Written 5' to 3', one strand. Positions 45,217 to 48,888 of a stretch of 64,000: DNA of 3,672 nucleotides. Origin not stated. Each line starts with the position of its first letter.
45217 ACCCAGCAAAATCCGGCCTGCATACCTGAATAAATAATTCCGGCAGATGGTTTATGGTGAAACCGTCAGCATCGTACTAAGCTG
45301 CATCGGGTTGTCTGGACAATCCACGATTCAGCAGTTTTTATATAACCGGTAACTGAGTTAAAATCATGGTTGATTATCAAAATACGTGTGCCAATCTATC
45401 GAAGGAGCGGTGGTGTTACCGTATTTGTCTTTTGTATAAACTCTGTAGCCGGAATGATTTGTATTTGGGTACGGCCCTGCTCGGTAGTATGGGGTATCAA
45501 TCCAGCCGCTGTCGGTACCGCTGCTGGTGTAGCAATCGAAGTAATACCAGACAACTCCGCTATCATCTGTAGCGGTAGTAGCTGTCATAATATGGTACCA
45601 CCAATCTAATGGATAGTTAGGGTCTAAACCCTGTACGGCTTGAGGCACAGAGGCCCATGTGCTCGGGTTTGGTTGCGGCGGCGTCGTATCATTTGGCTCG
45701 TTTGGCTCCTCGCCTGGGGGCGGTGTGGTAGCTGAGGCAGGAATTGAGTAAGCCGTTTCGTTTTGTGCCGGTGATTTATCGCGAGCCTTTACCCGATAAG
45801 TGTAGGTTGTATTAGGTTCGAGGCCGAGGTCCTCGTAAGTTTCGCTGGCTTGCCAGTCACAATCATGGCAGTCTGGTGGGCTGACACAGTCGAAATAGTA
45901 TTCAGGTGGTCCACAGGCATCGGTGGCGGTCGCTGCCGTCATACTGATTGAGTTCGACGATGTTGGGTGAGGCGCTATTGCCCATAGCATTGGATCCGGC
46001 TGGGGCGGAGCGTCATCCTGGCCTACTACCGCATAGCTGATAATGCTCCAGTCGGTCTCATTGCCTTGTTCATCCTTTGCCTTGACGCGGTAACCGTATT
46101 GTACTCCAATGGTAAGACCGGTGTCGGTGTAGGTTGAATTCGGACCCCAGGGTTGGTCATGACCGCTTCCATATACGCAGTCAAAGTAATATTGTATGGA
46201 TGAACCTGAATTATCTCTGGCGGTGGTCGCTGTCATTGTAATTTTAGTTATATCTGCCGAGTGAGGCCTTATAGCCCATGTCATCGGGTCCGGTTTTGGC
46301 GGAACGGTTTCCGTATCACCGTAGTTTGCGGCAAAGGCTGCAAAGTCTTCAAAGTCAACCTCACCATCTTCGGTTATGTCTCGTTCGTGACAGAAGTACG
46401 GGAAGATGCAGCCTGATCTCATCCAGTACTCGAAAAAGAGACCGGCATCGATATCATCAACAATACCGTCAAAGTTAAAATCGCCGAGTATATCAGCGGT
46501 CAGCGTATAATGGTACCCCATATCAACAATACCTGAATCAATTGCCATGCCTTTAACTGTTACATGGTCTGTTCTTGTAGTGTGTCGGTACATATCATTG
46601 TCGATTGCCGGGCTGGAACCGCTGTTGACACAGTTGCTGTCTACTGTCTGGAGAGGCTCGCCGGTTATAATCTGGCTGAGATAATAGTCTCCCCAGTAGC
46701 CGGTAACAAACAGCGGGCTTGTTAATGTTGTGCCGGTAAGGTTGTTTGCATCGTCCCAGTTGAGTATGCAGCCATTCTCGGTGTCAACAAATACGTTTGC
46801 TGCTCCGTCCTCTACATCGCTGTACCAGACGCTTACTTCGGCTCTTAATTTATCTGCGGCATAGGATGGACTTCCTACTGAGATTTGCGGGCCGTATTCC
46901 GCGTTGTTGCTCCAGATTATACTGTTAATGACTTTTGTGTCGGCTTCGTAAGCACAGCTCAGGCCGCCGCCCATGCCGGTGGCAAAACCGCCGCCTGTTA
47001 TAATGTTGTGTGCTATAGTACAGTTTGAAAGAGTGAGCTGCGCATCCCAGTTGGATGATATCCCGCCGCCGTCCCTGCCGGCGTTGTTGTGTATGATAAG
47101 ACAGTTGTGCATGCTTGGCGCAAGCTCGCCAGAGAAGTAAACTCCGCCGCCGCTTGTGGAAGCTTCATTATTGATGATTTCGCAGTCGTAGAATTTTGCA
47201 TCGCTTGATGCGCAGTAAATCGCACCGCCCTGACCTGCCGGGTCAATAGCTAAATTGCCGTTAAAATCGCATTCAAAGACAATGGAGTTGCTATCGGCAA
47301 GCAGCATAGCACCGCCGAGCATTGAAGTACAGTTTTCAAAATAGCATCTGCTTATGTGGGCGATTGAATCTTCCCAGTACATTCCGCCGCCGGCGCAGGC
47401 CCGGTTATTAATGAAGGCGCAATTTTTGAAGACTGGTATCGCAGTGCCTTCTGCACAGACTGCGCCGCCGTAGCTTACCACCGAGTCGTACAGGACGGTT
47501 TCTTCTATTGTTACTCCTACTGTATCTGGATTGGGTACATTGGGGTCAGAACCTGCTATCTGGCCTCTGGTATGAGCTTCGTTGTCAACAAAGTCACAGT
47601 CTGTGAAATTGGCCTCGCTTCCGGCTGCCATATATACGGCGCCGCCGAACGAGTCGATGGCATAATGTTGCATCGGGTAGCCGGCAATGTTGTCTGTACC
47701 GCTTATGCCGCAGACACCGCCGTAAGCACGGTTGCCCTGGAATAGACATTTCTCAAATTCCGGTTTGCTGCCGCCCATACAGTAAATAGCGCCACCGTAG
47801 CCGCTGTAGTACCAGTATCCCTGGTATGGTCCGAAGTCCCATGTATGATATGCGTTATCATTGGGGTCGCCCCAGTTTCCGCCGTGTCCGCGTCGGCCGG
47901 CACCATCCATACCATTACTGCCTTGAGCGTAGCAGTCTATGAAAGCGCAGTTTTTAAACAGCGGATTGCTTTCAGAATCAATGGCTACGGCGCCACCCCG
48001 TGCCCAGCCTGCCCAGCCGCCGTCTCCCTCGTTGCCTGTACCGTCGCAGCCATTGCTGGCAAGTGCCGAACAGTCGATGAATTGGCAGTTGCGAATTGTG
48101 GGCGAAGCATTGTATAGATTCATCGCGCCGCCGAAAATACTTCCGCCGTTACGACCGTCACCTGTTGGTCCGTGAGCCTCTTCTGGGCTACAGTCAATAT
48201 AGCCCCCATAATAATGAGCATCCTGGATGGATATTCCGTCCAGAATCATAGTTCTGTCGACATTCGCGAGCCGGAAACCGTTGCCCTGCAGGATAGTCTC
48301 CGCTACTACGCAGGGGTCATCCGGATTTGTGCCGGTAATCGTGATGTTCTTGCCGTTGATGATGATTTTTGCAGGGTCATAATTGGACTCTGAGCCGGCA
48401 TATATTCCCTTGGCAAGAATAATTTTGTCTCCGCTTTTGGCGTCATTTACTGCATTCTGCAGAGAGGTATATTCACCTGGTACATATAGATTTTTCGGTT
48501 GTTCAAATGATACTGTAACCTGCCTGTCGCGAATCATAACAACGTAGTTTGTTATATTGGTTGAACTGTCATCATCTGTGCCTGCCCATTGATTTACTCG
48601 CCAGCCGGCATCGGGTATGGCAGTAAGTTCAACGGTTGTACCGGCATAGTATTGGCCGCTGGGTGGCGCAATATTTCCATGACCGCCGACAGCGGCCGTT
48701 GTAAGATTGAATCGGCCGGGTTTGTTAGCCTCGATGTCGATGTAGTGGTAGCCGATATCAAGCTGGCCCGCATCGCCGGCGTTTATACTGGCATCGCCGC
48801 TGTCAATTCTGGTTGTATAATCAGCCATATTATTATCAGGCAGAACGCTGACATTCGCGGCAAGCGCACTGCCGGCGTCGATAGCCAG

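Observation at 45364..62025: A 16.6-kb single-ORF gene encoding a protein of about 5,530 aa with six PMP-type beta-helix modules and an unusual mix of eukaryote-like adhesion domains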

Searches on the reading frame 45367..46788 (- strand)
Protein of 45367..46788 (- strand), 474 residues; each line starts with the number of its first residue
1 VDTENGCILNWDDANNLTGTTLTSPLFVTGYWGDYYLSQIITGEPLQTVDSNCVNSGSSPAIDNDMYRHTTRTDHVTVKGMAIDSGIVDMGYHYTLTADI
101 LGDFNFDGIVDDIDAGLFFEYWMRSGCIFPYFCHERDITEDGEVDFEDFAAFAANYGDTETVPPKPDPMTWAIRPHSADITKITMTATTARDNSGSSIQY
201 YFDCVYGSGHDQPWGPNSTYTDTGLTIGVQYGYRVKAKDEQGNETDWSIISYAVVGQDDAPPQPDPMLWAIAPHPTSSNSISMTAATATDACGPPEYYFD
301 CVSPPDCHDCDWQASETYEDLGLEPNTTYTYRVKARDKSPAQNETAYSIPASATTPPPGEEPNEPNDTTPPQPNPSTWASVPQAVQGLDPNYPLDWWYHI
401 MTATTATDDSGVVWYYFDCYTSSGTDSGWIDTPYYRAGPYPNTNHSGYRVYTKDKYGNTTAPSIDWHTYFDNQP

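Call 10: search_protein_families(library=pfam, proteins=[window:45367-46578:-], max_evalue=1)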
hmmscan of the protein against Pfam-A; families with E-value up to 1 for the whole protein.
window:45367-46578:- (404 aa): 7 families
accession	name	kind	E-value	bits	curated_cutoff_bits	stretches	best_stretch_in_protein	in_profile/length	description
PF00041.27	fn3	-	5.2e-05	23.8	25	2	142-181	42-81/84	Fibronectin type III domain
PF25788.1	Ig_Rha78A_N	-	0.00044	20.9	27.4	1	149-183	65-99/105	Rha78A-like, N-terminal immunoglobulin domain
PF00404.24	Dockerin_1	-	0.00054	20.5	22.9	1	31-80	1-50/57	Dockerin type I domain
PF16656.11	Pur_ac_phosph_N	-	0.0012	19.8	30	1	252-268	67-83/93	Purple acid Phosphatase, N-terminal domain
PF16655.11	PhoD_N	-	0.14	13.2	30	0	251-269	64-82/90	PhoD-like phosphatase, N-terminal domain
PF22352.2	K319L-like_PKD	-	0.18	12.2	27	0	111-174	12-75/84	K319L-like, PKD domain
PF06486.16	DUF1093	-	0.3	12.2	26.3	0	154-176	26-47/81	Protein of unknown function (DUF1093)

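Call 23: find_homologous_proteins(query=window:45367-46788:-, max_evalue=0.00001)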
Query window:45367-46788:- (474 aa): 1299 proteins with E <= 0.00001 among 8000 candidates; the best 120 are listed.
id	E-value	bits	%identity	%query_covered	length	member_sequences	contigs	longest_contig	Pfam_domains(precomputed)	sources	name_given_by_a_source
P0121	1.0e-173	597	61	99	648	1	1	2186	PF00404.25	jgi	jgi:hypothetical protein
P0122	5.3e-163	562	59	96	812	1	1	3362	PF13229.13,PF02415.24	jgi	jgi:predicted outer membrane repeat protein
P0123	1.7e-150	520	53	100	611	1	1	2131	-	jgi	jgi:predicted outer membrane repeat protein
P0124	2.0e-142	494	52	100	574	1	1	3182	PF00404.25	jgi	-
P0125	5.1e-141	489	45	62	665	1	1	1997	-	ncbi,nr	ncbi:MAG: hypothetical protein KAR47_09220, partial [Planctomycetes bacterium]|nr:hypothetical prote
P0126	1.2e-126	442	46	63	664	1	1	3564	-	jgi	jgi:YHS domain-containing protein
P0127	1.4e-125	438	53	83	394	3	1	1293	-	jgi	-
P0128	3.8e-121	424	52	95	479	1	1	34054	PF00404.25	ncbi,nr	ncbi:MAG: hypothetical protein NTW93_09080, partial [Phycisphaerae bacterium]|nr:hypothetical protei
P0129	7.9e-118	413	41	72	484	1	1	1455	-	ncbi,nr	ncbi:MAG: hypothetical protein KAT00_05810, partial [Planctomycetes bacterium]|nr:hypothetical prote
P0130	4.1e-116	407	47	96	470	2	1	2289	PF00404.25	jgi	jgi:hypothetical protein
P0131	5.9e-114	400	47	99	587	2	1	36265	PF00404.25,PF00041.28,PF16656.12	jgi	jgi:hypothetical protein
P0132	8.7e-111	389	45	91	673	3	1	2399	-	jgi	jgi:hypothetical protein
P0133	3.8e-110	387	49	85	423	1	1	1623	PF00041.28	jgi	jgi:hypothetical protein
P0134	6.4e-109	383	49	91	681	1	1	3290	PF13229.13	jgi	jgi:predicted outer membrane repeat protein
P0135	3.7e-108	381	52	41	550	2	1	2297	PF13313.12,PF16655.13,PF22986.4,PF25788.3,PF00041.28,PF16656.12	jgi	-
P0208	4.2e-67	245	45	41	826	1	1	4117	PF18099.8,PF16990.12,PF22704.3,PF03422.22,PF00041.28,PF16656.12,PF00544.26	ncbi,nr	ncbi:MAG TPA: carbohydrate-binding protein [Sedimentisphaerales bacterium]|nr:carbohydrate-binding p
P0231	6.8e-62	228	45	64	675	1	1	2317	PF00041.28,PF00544.26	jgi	jgi:hypothetical protein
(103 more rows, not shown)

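Call 59: predict_structure(alignment_id=A1)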
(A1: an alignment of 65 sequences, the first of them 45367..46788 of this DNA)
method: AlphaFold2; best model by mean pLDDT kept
length: 474 residues; sequences in the alignment: 65
mean_pLDDT: 82.9   pTM: 0.58
mean pLDDT of the five models: 82.9, 82.9, 83.0, 82.7, 82.1
residues with pLDDT >= 90: 302; 70-90: 68; 50-70: 27; < 50: 77
segments of 3 or more residues with pLDDT < 50: 1-44, 46-57, 72-92
pLDDT, mean of each block of 10 residues (from residue 1): 32 35 36 38 44 46 59 46 45 64 87 93 88 87 96 95 94 91 93 82 98 96 95 96 96 89 95 94 96 92 92 97 96 93 95 92 74 98 95 96 94 96 96 97 96 95 96 77
secondary structure, 60 per line:
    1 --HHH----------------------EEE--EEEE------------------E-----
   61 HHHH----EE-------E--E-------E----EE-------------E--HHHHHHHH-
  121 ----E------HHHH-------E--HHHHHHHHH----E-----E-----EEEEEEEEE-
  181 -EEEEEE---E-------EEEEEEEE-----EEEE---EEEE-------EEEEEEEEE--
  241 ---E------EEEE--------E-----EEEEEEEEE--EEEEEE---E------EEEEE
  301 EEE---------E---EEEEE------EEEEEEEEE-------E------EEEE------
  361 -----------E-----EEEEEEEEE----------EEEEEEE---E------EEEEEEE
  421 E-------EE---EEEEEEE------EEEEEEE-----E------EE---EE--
elements in order: E28-30 E33-36 H61-64 H112-119 H132-135 H146-154 E171-179 E182-187 E199-206 E212-215 E219-222 E230-238 E251-254 E269-277 E280-285 E296-303 E317-321 E328-336 E351-354 E378-386 E397-403 E414-421 E434-440 E447-453

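Call 63: fold_search(model_id=the predicted structure, library=pdb)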
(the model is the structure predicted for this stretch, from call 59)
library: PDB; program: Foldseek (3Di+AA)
matches with E <= 10: 1952; with E <= 0.001: 547
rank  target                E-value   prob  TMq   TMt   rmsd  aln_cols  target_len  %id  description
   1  5fmv_B                4.0e-11  1.00  0.19  0.25  19.7       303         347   10  Crystal structure of human CD45 extracellular region, domains d1-d4 (released 2016-03-23)
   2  5fmv_A                6.8e-11  1.00  0.20  0.26  20.1       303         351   10  Crystal structure of human CD45 extracellular region, domains d1-d4 (released 2016-03-23)
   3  7mrs_A                1.5e-10  1.00  0.21  0.31  14.6       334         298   13  Zebrafish CNTN4 APPb complex (released 2022-01-05)
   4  7mrk_D                2.7e-10  1.00  0.20  0.29  15.8       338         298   14  Chicken CNTN4 APP complex (released 2022-01-05)
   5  6tpw                  3.0e-10  1.00  0.19  0.23  16.9       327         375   14  Crystal structures of FNIII domain one through four of the human leucocyte common antigen-related protein ( LAR) (released 2020-05-13)
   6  9pvp                  3.0e-10  1.00  0.20  0.07  23.1       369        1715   12  Cryo-EM structure of receptor tyrosine kinase ROS1 extracellular domain (released 2026-02-25)
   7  9oz1_A                3.8e-10  1.00  0.20  0.14  22.5       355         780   13  Cryo-EM structure of chicken ROS1 in apo-state. Cryo-EM refinement is focused on the "leg" region of chicken ROS1. (released 2026-02-25)
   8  9ozi_A                5.2e-10  1.00  0.19  0.07  23.1       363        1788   13  Cryo-EM structure of chicken ROS1 in apo-state. This is the complete map and model. (released 2026-02-25)
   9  5e53_D                5.5e-10  1.00  0.21  0.30  14.8       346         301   12  Crystal structure of chicken CNTN1 FN1-FN3 domains (released 2016-08-31)
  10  8k53_A                6.4e-10  1.00  0.17  0.12  20.1       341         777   16  Structure of the Dimeric Human CNTN2 Ig 1-6-FNIII 1-2 Domain in an Asymmetric State (released 2023-12-06)
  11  5utk_B                6.7e-10  1.00  0.19  0.30  16.8       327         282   12  Crystal structure of the membrane proximal three fibronectin type III (FNIII) domains of Tie2 (Tie2[FNIIIa-c]) (released 2017-04-12)
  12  9oz6_B                7.9e-10  1.00  0.19  0.10  17.7       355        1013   12  Cryo-EM structure of 1:1 chicken ROS1 and chicken NEL complex. (released 2026-02-25)
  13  7ndg_B                8.8e-10  1.00  0.16  0.24  19.7       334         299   15  Cryo-EM structure of the ternary complex between Netrin-1, Neogenin and Repulsive Guidance Molecule B (released 2021-03-31)
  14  7mrn_A                9.8e-10  1.00  0.20  0.31  14.2       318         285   10  Mouse CNTN5 APP complex (released 2022-01-05)
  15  7ne1_B                1.1e-09  1.00  0.18  0.25  18.6       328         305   14  Structure of the complex between Netrin-1 and its receptor Neogenin (released 2021-03-31)
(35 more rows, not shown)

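Call 84: search_protein_families(library=ncbifam, proteins=[window:45367-46578:-], max_evalue=1)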
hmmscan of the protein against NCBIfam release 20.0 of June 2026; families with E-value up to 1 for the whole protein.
window:45367-46578:- (404 aa): 1 family
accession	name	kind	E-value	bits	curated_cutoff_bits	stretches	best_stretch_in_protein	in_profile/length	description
NF045522.1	MXAN_2561_fam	equivalog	0.018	14.5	150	0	147-179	220-252/304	MXAN_2561 family MXYO-CTERM-anchored protein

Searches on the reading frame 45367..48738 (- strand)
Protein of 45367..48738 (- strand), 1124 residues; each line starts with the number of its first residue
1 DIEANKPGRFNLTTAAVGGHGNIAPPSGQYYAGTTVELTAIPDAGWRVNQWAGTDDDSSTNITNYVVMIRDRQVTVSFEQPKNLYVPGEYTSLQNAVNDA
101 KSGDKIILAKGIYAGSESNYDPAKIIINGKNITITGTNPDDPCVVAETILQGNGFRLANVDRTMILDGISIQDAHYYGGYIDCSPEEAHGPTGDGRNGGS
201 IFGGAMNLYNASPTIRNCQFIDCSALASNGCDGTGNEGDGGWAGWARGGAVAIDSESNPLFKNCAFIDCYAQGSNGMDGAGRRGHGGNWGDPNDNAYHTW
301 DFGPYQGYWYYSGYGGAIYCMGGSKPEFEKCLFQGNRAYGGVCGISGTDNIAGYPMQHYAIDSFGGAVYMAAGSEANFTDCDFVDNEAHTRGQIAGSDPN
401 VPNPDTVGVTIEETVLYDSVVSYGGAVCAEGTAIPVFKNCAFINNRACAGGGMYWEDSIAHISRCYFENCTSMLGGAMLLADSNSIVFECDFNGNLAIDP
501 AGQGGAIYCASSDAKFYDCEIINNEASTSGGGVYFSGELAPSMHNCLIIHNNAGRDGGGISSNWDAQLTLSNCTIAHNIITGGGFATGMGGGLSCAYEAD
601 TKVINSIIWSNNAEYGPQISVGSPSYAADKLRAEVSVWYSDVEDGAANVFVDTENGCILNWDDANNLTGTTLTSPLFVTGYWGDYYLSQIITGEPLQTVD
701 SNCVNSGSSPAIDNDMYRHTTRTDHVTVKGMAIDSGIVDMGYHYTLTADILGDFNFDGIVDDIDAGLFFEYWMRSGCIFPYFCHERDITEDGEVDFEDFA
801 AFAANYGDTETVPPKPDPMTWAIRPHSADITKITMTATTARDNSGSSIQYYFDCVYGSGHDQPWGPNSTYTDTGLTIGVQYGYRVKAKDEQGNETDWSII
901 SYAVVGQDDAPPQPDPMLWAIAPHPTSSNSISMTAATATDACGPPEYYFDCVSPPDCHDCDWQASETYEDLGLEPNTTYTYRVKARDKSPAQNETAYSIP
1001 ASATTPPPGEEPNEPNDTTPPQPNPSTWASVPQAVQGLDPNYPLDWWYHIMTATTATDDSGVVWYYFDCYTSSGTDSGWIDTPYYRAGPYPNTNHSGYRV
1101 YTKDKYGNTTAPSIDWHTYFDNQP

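Call 24: find_related_loci(query=window:45367-48738:-, collection=genome_contigs, flank=10000)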
Query window:45367-48738:- (1124 aa) in genome_contigs; peptide patterns used: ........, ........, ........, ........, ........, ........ (x = any residue, [..] = any of these).
36 stretches matched a pattern; 4 encode a relative of the query (tblastn E <= 1e-3); 4 distinct loci.
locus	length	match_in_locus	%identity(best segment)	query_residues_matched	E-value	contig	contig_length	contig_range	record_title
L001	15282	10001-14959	69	1-765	0e+0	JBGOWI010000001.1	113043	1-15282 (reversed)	MAG: Phycisphaerae bacterium isolate OBJ_0618_130150_96 k141_1216094_length_113043_cov_14.1442, whole genome shotgun seq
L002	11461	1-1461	69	629-1120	0e+0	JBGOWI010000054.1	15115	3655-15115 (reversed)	MAG: Phycisphaerae bacterium isolate OBJ_0618_130150_96 k141_7031160_length_15115_cov_16.0023, whole genome shotgun sequ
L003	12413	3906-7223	27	84-806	2e-22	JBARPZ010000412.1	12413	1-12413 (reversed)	MAG: Sedimentisphaerales bacterium isolate MFD13424_ilm_asm_bin26 k127_189304, whole genome shotgun sequence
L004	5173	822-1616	26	311-769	3e-6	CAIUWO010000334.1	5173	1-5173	MAG: Candidatus Hydrogenedentes bacterium isolate Loclat_bin-18389 genome assembly, contig: bin-18389:0334/1056, whole g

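Call 38: search_protein_families(library=pfam, proteins=[L001:2-3601:+, L001:3599-7261:+, L001:7199-10501:+, L001:10499-13201:+, L001:13199-15280:+, L002:1-1473:+], max_evalue=0.001)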
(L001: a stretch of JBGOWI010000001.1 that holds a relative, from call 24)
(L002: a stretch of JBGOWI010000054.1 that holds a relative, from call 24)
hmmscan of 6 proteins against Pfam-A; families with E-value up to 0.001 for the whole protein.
L001:2-3601:+ (1200 aa): 1 family
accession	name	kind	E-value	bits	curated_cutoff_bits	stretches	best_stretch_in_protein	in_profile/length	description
PF18998.6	Flg_new_2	-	2.7e-31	107.8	23.6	4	463-532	2-71/73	Divergent InlB B-repeat domain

L001:3599-7261:+ (1221 aa): 2 families
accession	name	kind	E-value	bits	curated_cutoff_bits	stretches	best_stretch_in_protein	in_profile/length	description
PF00082.27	Peptidase_S8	-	3.3e-38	132.1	21.8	1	889-1172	1-273/288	Subtilase family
PF13229.12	Beta_helix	-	3.5e-17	62.9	25.9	2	598-720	18-122/158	Right handed beta helix region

L001:7199-10501:+ (1101 aa): 4 families
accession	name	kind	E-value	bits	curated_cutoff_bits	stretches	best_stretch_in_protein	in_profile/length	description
PF13229.12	Beta_helix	-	1.3e-29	103.3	25.9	4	247-410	15-158/158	Right handed beta helix region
PF06119.19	NIDO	-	4e-28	99.1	25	1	743-920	2-185/186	Nidogen-like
PF18998.6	Flg_new_2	-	1.8e-08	34.7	23.6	1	1049-1101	18-69/73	Divergent InlB B-repeat domain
PF02415.23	Chlam_PMP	-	3.5e-06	27.1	20.6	0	460-477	1-18/19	Chlamydia polymorphic membrane protein (Chlamydia_PMP) repeat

L001:10499-13201:+ (901 aa): 2 families
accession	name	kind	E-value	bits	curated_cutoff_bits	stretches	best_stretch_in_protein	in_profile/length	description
PF13229.12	Beta_helix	-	6.9e-14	52.2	25.9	2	507-649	11-138/158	Right handed beta helix region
PF18998.6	Flg_new_2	-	9.8e-13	48.3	23.6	1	752-818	4-71/73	Divergent InlB B-repeat domain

L001:13199-15280:+ (694 aa): 3 families
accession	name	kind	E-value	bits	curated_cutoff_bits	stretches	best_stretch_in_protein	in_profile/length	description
PF13229.12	Beta_helix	-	6.2e-22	78.4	25.9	2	205-405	2-158/158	Right handed beta helix region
PF02415.23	Chlam_PMP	-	3.3e-09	36.5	20.6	0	320-339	2-18/19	Chlamydia polymorphic membrane protein (Chlamydia_PMP) repeat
PF18998.6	Flg_new_2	-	6.3e-05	23.3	23.6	1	606-655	19-69/73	Divergent InlB B-repeat domain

L002:1-1473:+ (491 aa): 2 families
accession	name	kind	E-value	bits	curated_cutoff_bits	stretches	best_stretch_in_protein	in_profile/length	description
PF25788.1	Ig_Rha78A_N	-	2.3e-05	25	27.4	0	235-269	63-97/105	Rha78A-like, N-terminal immunoglobulin domain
PF00041.27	fn3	-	5.9e-05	23.6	25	0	287-357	20-72/84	Fibronectin type III domain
